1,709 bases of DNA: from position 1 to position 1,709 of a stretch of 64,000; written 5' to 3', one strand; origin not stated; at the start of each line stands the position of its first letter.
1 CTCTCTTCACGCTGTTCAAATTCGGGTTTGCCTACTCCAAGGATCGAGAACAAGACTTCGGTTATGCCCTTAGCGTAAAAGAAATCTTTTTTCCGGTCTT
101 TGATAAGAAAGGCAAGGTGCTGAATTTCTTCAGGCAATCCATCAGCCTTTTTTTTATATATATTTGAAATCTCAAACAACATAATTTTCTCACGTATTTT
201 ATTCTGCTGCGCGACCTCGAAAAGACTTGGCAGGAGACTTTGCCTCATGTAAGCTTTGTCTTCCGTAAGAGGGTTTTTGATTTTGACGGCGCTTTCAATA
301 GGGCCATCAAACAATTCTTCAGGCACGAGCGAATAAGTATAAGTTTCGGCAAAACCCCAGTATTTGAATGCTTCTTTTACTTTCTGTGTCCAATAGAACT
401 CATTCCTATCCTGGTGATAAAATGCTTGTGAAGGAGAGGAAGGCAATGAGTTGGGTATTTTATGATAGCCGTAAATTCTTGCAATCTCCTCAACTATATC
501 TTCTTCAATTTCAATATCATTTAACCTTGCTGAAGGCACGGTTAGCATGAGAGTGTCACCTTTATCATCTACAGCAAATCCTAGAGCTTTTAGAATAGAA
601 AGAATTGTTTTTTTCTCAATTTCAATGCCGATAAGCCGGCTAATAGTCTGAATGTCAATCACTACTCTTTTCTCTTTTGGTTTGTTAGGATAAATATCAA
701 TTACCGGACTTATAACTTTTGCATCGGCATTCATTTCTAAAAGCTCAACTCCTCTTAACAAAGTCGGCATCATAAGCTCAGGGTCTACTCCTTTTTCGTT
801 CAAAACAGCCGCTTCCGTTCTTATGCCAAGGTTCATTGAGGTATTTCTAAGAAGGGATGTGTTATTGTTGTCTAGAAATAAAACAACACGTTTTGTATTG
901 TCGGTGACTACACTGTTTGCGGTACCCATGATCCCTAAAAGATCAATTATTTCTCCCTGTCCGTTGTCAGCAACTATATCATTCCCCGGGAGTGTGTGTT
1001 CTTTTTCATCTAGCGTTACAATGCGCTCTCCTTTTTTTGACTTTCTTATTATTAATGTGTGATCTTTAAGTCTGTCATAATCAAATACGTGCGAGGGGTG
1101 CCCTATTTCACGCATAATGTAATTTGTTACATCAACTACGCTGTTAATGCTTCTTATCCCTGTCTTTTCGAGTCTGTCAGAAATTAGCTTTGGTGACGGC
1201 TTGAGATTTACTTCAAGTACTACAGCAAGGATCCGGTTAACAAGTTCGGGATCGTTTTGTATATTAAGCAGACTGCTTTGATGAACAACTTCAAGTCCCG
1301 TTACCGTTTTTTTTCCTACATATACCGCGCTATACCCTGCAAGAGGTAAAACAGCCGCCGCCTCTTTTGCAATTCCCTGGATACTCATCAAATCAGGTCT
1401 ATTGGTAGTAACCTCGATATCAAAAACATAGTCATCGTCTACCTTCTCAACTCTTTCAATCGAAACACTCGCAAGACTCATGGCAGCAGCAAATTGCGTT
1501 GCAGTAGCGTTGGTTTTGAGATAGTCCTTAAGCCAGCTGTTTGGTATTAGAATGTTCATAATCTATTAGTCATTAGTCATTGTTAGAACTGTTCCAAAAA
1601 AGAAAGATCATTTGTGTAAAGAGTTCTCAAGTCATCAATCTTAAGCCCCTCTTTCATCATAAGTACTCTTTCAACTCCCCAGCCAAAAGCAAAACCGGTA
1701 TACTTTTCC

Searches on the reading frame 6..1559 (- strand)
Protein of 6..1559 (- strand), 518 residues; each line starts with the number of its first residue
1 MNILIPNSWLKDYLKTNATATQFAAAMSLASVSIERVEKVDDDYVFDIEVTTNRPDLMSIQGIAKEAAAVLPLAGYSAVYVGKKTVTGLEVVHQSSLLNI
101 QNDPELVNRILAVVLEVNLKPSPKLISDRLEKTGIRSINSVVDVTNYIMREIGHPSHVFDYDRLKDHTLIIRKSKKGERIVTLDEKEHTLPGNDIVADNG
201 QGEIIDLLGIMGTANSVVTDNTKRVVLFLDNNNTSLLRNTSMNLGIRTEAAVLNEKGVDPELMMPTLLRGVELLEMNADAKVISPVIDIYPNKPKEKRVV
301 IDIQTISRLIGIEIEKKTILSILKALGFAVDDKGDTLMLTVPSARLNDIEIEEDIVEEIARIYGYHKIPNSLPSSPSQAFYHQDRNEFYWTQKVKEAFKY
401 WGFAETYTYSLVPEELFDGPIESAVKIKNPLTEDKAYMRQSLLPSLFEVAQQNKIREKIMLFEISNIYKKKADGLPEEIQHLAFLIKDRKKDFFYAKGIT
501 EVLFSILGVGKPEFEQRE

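Call 82: search_protein_families(library=pfam, alignment_id=A4, max_evalue=0.00001)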
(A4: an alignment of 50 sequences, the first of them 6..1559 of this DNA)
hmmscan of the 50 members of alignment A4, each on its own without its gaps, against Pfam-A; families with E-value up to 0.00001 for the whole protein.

A. member 1, window:6-1559:- (518 aa): 3 families
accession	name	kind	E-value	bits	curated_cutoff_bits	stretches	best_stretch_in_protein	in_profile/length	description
PF03483.22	B3_4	-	2.6e-44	151.3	29.3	1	112-275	8-170/174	B3/4 domain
PF17759.6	tRNA_synthFbeta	-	1.1e-27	97.4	22.4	1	368-517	1-167/214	Phenylalanyl tRNA synthetase beta chain CLM domain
PF03484.21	B5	-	3.6e-22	78.8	28.6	1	300-365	2-67/67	tRNA synthetase B5 domain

B. families by the number of members that match (of 50 scanned): 70 families (the first 25 are shown)
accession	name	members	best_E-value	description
PF00535.33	Glycos_transf_2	3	6.4e-43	Glycosyl transferase family 2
PF13641.12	Glyco_tranf_2_3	3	7.1e-22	Glycosyltransferase like family 2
PF00534.26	Glycos_transf_1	2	2.2e-43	Glycosyl transferases group 1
PF13692.12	Glyco_trans_1_4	2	5.8e-31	Glycosyl transferases group 1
PF13632.12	Glyco_trans_2_3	2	4.3e-19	Glycosyl transferase family group 2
PF02781.21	G6PD_C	1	4.8e-81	Glucose-6-phosphate dehydrogenase, C-terminal domain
PF01409.25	tRNA-synt_2d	1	1.1e-79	tRNA synthetases class II core domain (F)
PF07907.16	YibE_F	1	2.3e-69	YibE/F-like protein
PF00479.28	G6PD_N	1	1.1e-56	Glucose-6-phosphate dehydrogenase, NAD binding domain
PF03741.22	TerC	1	2e-52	Integral membrane protein TerC family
PF00122.25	E1-E2_ATPase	1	2.1e-49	E1-E2 ATPase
PF00768.25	Peptidase_S11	1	3.9e-49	D-alanyl-D-alanine carboxypeptidase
PF13204.13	Apiosidase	1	2.5e-47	Apiosidase-like, catalytic domain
PF21135.2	DRL_cat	1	4.3e-47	Oxidoreductase DRL, catalytic domain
PF00689.26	Cation_ATPase_C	1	7.7e-45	Cation transporting ATPase, C-terminus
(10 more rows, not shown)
